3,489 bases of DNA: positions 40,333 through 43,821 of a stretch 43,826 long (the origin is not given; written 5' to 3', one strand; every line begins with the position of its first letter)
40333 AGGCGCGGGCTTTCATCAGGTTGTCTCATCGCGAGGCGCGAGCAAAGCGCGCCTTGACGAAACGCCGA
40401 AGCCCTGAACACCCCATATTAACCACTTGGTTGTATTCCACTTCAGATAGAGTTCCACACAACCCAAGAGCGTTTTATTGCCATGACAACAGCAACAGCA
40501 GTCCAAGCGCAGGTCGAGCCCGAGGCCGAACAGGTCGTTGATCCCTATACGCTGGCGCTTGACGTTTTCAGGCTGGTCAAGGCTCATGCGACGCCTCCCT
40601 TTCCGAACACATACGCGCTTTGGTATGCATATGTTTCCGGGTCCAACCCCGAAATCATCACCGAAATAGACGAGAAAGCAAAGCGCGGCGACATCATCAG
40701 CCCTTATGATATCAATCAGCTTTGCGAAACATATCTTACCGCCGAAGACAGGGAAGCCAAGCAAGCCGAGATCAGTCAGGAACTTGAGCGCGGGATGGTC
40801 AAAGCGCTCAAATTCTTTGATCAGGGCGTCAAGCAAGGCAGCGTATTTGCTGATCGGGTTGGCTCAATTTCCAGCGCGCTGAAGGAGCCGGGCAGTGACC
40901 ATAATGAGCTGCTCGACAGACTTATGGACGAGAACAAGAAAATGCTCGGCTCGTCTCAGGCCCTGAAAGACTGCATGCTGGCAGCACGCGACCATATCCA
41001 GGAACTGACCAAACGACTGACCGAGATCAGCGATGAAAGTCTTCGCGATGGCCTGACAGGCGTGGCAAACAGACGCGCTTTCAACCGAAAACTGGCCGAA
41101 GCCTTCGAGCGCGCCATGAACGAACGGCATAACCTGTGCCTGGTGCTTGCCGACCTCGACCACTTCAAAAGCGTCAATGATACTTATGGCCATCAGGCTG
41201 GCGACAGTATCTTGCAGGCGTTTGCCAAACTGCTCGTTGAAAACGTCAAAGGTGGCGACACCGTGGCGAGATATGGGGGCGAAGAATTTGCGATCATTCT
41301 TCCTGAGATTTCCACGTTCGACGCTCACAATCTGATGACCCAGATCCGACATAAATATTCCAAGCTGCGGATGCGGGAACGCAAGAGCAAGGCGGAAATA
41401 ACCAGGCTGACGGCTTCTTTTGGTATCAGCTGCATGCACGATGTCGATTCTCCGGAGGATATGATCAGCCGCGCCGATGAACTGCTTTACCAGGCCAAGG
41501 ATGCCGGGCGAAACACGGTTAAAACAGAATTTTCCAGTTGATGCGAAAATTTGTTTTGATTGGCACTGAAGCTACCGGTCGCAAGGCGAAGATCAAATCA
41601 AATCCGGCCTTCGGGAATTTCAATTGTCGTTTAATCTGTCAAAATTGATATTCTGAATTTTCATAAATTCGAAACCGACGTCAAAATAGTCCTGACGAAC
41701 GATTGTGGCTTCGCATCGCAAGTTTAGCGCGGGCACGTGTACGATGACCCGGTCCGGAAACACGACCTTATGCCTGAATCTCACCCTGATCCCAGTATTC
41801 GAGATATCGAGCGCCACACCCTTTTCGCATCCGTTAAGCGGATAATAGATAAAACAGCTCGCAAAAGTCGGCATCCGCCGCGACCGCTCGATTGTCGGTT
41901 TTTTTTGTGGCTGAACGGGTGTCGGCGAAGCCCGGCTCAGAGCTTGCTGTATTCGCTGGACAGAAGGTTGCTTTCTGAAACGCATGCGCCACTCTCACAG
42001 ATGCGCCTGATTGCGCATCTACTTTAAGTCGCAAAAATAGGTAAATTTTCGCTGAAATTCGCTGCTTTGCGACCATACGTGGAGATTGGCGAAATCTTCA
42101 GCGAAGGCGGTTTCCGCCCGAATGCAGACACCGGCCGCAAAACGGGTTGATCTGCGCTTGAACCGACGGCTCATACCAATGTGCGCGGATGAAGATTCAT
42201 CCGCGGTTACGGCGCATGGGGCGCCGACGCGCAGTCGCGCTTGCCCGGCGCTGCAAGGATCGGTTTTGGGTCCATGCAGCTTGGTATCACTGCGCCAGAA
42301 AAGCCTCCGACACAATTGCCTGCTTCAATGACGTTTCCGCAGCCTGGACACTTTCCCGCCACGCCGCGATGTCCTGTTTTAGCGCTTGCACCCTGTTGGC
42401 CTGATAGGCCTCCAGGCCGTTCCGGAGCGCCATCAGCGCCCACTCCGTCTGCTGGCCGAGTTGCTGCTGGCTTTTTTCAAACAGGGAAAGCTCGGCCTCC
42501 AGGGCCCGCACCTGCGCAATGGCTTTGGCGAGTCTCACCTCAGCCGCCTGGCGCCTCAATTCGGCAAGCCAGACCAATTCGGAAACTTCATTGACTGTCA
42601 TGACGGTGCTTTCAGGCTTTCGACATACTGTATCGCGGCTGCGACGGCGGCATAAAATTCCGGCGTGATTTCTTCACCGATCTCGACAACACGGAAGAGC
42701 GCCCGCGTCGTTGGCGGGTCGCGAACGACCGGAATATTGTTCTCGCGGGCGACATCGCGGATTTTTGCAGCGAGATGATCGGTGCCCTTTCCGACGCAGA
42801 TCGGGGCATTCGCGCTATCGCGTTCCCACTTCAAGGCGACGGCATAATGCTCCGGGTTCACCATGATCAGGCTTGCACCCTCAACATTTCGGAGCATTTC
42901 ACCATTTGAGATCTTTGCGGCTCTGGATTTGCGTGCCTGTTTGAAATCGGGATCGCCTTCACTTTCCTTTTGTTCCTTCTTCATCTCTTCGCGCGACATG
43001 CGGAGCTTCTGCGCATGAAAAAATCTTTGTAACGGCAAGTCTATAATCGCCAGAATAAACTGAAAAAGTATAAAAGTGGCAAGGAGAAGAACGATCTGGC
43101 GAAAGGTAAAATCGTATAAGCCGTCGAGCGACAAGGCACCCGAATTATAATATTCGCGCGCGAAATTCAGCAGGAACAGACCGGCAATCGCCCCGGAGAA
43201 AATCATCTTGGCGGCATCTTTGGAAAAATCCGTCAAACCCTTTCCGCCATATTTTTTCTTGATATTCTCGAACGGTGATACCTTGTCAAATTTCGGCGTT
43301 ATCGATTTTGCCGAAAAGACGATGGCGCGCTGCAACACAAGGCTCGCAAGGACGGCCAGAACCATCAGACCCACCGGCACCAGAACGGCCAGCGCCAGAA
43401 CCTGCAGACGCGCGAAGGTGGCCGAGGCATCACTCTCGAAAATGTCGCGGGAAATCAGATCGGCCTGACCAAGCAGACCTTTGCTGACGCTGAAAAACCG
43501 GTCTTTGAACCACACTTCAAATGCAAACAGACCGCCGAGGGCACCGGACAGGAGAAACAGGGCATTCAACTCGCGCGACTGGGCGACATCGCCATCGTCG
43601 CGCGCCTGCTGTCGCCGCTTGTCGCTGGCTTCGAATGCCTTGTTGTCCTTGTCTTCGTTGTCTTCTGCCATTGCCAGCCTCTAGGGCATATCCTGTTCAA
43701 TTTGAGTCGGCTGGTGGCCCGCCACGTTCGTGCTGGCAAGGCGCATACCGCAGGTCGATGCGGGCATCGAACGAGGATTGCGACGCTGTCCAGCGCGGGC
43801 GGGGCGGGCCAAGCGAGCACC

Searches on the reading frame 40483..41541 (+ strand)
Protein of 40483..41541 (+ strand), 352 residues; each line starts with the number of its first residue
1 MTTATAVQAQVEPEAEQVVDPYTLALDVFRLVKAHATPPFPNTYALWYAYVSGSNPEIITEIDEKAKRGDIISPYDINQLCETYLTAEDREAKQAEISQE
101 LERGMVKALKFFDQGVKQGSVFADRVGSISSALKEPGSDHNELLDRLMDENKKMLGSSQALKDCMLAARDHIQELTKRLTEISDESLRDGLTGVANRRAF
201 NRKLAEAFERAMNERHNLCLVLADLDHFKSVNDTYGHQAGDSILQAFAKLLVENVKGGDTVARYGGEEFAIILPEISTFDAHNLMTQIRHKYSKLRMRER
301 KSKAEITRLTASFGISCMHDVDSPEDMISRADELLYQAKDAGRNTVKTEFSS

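Call 71: search_protein_families(library=pfam, proteins=[window:40483-41541:+], max_evalue=0.0001)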
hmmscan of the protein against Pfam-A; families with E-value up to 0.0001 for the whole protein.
window:40483-41541:+ (352 aa): 2 families
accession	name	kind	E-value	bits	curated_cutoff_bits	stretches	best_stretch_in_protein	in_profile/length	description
PF00990.26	GGDEF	-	4.2e-48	163.6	23.8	1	187-344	2-160/161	Diguanylate cyclase, GGDEF domain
PF22335.1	Cas10-Cmr2_palm2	-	6.6e-06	26.7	27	1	243-346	34-132/133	Cas10/Cmr2, second palm domain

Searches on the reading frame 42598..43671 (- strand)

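Call 71: search_protein_families(library=pfam, proteins=[window:42598-43671:-], max_evalue=0.0001)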
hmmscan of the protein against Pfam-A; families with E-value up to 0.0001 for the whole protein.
window:42598-43671:- (357 aa): 1 family
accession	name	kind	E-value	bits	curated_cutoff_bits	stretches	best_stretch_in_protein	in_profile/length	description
PF01312.24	Bac_export_2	-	1.7e-92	310.7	24.4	1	10-350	2-335/335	FlhB HrpN YscU SpaS Family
